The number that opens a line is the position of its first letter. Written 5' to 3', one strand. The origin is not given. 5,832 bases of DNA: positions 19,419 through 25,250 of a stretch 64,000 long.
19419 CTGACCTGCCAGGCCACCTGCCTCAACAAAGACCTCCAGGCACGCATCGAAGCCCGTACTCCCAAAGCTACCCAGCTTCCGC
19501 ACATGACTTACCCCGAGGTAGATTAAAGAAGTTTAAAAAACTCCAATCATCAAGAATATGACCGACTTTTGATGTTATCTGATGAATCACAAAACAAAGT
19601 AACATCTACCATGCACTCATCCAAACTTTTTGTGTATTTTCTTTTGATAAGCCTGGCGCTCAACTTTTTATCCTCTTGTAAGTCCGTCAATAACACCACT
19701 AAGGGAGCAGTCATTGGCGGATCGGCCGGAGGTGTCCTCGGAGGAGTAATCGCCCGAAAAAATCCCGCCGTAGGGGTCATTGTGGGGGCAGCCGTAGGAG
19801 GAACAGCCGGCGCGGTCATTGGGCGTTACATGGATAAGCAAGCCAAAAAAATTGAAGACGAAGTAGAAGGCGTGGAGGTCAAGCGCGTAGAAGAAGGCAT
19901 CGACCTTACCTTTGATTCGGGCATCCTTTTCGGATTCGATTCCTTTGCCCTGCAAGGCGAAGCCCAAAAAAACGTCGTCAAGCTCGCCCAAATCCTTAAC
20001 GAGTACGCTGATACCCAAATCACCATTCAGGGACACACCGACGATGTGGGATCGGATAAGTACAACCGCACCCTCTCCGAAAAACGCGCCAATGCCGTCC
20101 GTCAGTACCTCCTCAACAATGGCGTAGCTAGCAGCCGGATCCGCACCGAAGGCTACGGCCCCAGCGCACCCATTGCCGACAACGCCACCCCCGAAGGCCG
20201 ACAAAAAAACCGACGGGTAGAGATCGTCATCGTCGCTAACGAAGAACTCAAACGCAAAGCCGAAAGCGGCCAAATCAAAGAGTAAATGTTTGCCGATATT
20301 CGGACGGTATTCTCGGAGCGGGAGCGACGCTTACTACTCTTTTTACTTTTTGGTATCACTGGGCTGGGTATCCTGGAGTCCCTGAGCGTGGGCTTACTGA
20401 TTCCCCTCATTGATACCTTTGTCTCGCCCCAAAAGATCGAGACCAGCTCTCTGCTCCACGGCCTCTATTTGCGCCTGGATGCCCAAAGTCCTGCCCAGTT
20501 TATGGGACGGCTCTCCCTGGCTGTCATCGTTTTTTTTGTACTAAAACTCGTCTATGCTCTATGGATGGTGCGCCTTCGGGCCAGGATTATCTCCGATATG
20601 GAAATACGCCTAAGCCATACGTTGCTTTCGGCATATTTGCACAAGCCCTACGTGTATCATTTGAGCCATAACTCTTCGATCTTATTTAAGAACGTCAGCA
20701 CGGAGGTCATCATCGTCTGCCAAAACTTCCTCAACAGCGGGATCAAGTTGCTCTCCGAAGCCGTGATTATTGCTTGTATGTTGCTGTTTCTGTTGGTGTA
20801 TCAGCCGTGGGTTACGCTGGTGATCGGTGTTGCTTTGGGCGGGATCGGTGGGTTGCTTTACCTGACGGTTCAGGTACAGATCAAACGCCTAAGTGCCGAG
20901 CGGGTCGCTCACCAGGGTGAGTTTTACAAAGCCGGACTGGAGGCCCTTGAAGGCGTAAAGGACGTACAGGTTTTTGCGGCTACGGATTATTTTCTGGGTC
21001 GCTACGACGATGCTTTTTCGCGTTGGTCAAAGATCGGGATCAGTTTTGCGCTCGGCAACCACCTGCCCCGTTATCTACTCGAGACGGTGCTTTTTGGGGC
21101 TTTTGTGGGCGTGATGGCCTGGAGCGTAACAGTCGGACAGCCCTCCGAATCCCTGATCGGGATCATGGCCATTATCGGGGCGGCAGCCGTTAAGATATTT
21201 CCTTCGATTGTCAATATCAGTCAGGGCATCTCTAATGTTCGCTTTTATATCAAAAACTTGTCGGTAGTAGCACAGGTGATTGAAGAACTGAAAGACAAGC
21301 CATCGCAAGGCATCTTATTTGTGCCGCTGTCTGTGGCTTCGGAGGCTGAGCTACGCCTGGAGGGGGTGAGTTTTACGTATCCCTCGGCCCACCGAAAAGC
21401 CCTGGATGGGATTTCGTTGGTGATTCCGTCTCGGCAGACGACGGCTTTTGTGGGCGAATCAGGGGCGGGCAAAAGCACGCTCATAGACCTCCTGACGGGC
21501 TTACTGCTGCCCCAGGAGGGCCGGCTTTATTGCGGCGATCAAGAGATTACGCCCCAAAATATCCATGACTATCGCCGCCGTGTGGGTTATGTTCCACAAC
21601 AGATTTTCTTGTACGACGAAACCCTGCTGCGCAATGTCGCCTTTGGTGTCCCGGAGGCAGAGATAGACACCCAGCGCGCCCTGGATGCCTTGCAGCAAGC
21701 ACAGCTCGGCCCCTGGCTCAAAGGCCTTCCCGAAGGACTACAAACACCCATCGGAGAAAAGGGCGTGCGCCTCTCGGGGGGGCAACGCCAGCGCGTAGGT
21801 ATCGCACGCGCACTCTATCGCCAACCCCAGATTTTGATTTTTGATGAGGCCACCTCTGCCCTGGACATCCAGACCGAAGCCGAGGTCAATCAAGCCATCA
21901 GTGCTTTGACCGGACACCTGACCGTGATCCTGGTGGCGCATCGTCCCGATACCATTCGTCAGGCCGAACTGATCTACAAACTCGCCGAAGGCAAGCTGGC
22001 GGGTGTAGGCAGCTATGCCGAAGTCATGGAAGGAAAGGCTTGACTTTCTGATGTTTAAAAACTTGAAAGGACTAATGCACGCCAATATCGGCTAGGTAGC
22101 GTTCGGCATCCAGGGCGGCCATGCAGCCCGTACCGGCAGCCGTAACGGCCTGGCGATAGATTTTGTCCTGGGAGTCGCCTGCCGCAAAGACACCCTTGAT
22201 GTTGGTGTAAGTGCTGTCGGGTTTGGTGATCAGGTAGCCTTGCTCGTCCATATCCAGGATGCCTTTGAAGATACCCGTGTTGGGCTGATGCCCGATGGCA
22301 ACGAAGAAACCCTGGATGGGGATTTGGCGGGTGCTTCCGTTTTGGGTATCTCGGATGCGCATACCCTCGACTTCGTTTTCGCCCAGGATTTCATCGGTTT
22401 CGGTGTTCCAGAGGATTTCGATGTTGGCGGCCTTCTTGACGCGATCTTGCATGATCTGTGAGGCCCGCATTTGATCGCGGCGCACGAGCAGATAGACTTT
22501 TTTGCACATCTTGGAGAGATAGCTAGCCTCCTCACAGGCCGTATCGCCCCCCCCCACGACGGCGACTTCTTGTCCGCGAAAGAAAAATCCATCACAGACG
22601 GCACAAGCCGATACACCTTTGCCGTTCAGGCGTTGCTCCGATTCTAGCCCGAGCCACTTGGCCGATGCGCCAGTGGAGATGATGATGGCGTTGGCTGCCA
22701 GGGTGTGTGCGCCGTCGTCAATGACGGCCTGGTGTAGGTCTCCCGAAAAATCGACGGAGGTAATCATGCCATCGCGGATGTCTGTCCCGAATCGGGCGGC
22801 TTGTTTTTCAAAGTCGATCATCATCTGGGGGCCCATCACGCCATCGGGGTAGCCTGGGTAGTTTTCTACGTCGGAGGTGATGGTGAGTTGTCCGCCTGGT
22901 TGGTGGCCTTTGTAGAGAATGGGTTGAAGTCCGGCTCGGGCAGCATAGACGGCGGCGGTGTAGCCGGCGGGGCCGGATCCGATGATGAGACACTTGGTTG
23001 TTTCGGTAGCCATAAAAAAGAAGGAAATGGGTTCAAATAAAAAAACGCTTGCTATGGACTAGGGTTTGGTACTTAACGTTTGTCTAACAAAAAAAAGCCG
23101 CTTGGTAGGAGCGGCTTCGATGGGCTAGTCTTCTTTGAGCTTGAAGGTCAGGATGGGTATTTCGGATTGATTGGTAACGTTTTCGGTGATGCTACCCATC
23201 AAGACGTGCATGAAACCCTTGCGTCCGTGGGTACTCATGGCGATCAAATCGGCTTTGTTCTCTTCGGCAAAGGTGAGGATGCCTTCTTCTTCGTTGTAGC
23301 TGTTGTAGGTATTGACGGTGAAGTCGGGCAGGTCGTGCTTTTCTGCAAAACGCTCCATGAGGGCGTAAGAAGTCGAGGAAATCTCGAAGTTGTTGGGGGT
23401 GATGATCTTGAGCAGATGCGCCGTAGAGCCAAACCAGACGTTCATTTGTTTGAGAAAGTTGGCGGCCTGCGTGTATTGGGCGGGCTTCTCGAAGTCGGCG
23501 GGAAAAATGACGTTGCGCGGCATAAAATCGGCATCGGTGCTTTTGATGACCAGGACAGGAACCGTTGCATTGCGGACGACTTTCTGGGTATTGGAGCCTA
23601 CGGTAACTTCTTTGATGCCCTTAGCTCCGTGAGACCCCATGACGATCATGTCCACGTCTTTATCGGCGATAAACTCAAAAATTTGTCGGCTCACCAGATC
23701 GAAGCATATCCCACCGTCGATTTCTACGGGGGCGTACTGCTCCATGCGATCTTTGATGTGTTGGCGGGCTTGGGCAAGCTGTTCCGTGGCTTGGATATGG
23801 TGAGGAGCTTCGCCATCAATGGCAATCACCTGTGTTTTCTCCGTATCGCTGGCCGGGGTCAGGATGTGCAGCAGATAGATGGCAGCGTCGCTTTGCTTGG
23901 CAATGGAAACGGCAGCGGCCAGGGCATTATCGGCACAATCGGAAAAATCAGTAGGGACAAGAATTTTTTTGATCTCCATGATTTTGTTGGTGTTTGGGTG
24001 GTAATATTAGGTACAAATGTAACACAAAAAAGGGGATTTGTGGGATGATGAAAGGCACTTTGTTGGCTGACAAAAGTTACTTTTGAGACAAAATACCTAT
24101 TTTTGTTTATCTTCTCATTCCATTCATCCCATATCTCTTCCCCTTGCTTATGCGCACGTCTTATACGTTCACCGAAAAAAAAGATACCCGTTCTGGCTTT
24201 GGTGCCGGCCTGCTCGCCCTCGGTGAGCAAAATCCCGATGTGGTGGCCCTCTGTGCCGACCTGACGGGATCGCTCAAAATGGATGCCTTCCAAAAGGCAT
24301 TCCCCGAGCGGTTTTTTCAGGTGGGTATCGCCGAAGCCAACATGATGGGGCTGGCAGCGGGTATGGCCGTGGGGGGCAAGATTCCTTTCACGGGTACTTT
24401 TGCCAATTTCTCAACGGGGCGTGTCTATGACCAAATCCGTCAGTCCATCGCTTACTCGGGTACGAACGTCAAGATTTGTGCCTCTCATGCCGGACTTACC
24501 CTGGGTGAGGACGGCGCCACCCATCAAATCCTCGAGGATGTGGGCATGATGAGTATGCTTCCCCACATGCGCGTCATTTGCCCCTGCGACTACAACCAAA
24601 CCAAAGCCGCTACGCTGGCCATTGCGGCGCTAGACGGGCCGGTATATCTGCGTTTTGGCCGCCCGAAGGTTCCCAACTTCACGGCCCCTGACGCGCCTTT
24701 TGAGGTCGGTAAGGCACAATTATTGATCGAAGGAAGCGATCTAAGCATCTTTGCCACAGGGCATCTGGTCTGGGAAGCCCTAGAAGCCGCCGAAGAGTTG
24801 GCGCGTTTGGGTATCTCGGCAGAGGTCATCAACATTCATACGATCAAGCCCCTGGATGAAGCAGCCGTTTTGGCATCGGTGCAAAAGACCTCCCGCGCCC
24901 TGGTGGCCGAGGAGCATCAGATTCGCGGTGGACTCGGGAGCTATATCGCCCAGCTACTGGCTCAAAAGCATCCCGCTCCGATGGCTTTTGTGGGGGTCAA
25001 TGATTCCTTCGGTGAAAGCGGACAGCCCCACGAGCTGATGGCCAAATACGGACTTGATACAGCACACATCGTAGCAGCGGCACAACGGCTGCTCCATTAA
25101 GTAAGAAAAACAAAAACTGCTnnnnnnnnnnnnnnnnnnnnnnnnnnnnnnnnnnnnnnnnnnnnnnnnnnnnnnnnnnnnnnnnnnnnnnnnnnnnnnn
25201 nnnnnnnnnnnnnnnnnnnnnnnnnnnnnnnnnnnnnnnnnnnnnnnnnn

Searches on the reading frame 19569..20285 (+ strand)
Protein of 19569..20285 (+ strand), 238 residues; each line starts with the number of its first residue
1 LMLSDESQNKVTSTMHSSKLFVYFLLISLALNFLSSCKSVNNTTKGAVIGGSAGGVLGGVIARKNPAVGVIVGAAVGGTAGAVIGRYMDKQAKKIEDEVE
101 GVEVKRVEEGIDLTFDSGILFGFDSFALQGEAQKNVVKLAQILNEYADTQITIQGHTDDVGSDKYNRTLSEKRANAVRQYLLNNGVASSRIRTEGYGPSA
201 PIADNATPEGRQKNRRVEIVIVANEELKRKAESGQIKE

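Call 72: search_protein_families(library=pfam, proteins=[window:19569-20285:+], max_evalue=0.00001)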
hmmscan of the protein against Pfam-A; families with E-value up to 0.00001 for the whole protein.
window:19569-20285:+ (238 aa): 3 families
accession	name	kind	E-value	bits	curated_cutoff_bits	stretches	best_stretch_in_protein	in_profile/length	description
PF00691.25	OmpA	-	5.4e-27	94.4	27.2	1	120-215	1-98/98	OmpA family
PF13488.11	Gly-zipper_Omp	-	2.3e-09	37.4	25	1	46-91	2-45/46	Glycine zipper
PF13441.11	Gly-zipper_YMGG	-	7e-08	32.5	28.9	1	41-87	1-45/45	YMGG-like Gly-zipper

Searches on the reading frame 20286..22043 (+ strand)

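Call 72: search_protein_families(library=pfam, proteins=[window:20286-22043:+], max_evalue=0.00001)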
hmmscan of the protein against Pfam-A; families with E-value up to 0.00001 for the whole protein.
window:20286-22043:+ (585 aa): 4 families
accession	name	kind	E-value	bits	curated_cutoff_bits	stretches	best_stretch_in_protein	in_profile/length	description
PF00005.33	ABC_tran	-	7.2e-32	111.3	25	1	373-524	1-137/137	ABC transporter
PF00664.28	ABC_membrane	-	4.9e-12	46.5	28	1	53-287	37-253/274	ABC transporter transmembrane region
PF02463.25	SMC_N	-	2.9e-07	30.6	40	0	495-567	136-212/220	RecF/RecN/SMC N terminal domain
PF13555.12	AAA_29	-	8.7e-07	29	27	1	378-411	17-50/61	P-loop containing region of AAA domain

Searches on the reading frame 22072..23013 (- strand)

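Call 72: search_protein_families(library=pfam, proteins=[window:22072-23013:-], max_evalue=0.00001)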
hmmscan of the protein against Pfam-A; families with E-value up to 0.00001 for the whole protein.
window:22072-23013:- (313 aa): 7 families
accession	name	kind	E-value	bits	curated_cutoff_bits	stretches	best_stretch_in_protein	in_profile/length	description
PF07992.20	Pyr_redox_2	-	4e-45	154.9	26.1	1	7-296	2-291/291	Pyridine nucleotide-disulphide oxidoreductase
PF13738.12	Pyr_redox_3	-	5.1e-19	69.1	30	1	83-279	103-305/305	Pyridine nucleotide-disulphide oxidoreductase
PF00070.33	Pyr_redox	-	1.4e-17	64.4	22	1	150-222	2-81/82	Pyridine nucleotide-disulphide oxidoreductase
PF01134.28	GIDA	-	2.7e-08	33.7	22.1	0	8-35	2-29/391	Glucose inhibited division protein A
PF12831.13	FAD_oxidored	-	5.8e-06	26.3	27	0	9-45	3-40/416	FAD dependent oxidoreductase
PF00890.30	FAD_binding_2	-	6.6e-06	26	20.4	0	9-45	3-40/414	FAD binding domain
PF13450.12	NAD_binding_8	-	9.1e-06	26.3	21.9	0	10-48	1-40/68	NAD(P)-binding Rossmann-like domain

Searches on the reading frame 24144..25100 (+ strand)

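Call 72: search_protein_families(library=pfam, proteins=[window:24144-25100:+], max_evalue=0.00001)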
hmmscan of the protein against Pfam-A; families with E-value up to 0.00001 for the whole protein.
window:24144-25100:+ (318 aa): 3 families
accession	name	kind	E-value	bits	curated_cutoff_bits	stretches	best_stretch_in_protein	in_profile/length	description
PF02779.29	Transket_pyr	-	3.5e-43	147.7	27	1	12-177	2-173/174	Transketolase, pyrimidine binding domain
PF02780.25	Transketolase_C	-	1.1e-31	109.7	25.9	1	189-309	1-124/124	Transketolase, C-terminal domain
PF22613.1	Transketolase_C_1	-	2.1e-07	31.6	27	1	197-305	11-113/113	Transketolase-like TK C-terminal domain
